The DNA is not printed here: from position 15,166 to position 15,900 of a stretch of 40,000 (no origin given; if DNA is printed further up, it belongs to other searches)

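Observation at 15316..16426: Prophage moron pair: SLATT-like 2TM protein plus ThsB-like TIR protein, a candidate Thoeris-like abortive-infection module without a canonical ThsA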

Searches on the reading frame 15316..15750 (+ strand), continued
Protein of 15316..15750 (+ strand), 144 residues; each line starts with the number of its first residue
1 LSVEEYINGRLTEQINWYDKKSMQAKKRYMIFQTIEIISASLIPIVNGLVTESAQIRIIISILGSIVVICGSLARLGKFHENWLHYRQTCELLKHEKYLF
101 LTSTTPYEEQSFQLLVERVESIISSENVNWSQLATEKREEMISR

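Call 77: find_encoding_contigs(protein=P0003, flank=6000, max_places=3)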
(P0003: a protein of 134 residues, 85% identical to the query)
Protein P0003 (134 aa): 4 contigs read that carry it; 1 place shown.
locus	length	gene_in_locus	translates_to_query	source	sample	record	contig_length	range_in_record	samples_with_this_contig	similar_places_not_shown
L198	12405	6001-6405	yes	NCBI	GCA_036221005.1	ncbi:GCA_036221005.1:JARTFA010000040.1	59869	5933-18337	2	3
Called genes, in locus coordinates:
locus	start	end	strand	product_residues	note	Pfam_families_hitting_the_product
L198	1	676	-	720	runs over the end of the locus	PF11992:TgpA_N, PF01841:Transglut_core, PF13559:DUF4129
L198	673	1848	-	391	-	PF01882:DUF58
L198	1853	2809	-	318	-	PF20030:bpMoxR, PF00493:MCM (weak), PF00004:AAA (weak), PF07726:AAA_3, PF07728:AAA_5, PF17863:AAA_lid_2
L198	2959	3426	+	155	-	PF01566:Nramp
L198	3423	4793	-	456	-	PF00206:Lyase_1, PF10415:FumaraseC_C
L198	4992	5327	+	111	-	-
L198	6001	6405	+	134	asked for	PF18181:SLATT_1, PF14015:DUF4231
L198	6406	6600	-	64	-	-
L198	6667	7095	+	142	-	PF08937:ThsB_TIR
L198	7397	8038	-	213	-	PF02557:VanY, PF13539:Peptidase_M15_4, PF01476:LysM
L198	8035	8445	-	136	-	PF05105:Phage_holin_4_1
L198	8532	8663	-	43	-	-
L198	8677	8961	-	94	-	-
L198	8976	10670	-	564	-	PF03406:Phage_fiber_2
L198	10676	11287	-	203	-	PF10076:Phage_Mu_Gp48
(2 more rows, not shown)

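Call 89: predict_structure(alignment_id=A1)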
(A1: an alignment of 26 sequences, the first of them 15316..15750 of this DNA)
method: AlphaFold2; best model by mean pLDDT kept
length: 144 residues; sequences in the alignment: 26
mean_pLDDT: 86.8   pTM: 0.70
mean pLDDT of the five models: 86.8, 84.9, 84.7, 84.2, 82.6
residues with pLDDT >= 90: 89; 70-90: 39; 50-70: 15; < 50: 1
segments of 3 or more residues with pLDDT < 50: none
pLDDT, mean of each block of 10 residues (from residue 1): 90 96 93 93 88 85 92 85 93 95 86 92 80 60 57
secondary structure, 60 per line:
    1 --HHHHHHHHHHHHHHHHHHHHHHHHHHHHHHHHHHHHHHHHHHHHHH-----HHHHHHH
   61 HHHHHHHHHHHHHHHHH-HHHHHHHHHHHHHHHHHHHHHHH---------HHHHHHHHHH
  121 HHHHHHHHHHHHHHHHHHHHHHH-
elements in order: H3-48 H54-77 H79-101 H111-143

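Call 91: fold_search(model_id=the predicted structure, library=pdb)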
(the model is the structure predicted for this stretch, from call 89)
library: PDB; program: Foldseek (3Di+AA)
matches with E <= 10: 373; with E <= 0.001: 0
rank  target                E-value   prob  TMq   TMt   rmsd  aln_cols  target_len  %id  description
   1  2x3x_B                2.1e-01  0.57  0.34  0.22  23.9       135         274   11  structure of mouse syndapin I (crystal form 1) (released 2010-04-07)
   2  4bne_B                2.6e-01  0.51  0.34  0.19  27.0       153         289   12  Pacsin2 Interacts with Membranes and Actin-Filaments (released 2014-05-14)
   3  3q84_A                2.9e-01  0.33  0.30  0.17  26.9       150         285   15  Crystal structure of human PACSIN 1 F-BAR domain (released 2012-02-22)
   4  6z0c_C                3.1e-01  0.66  0.37  0.30   7.9       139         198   12  Structure of in silico modelled artificial Maquette-3 protein (released 2021-03-17)
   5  3hai_C                3.3e-01  0.38  0.33  0.19  30.9       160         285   14  Crystal structure of human PACSIN1 F-BAR domain (P21 lattice) (released 2009-06-16)
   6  3m3w_A                3.3e-01  0.28  0.28  0.15  25.9       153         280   10  Crystal structure of mouse PACSIN3 BAR domain mutant (released 2011-03-16)
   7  4bne_A                3.5e-01  0.44  0.36  0.20  26.9       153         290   12  Pacsin2 Interacts with Membranes and Actin-Filaments (released 2014-05-14)
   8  3hai_A                3.5e-01  0.38  0.33  0.18  26.8       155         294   14  Crystal structure of human PACSIN1 F-BAR domain (P21 lattice) (released 2009-06-16)
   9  2x3v_A                3.6e-01  0.44  0.36  0.19  26.7       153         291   13  Structure of The F-BAR Domain of Mouse Syndapin I (released 2010-04-07)
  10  3g6b_B                4.8e-01  0.69  0.43  0.32  24.4       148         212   14  Crystal structure of a Soluble Chemoreceptor from Thermotoga maritima Asn217Ile mutant (released 2009-07-28)
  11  3syv_A                5.1e-01  0.82  0.46  0.29  22.4       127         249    9  Crystal structure of mPACSIN 3 F-BAR domain mutant (released 2012-05-16)
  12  3syv_E                5.1e-01  0.28  0.31  0.20  20.0       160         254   11  Crystal structure of mPACSIN 3 F-BAR domain mutant (released 2012-05-16)
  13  6z0c_A                5.4e-01  0.54  0.37  0.30   7.9       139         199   12  Structure of in silico modelled artificial Maquette-3 protein (released 2021-03-17)
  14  3g67_B                5.7e-01  0.66  0.43  0.32  25.6       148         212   12  Crystal Structure of a Soluble Chemoreceptor from Thermotoga maritima (released 2009-07-28)
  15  3q84_G                5.7e-01  0.54  0.38  0.21  25.1       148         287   12  Crystal structure of human PACSIN 1 F-BAR domain (released 2012-02-22)
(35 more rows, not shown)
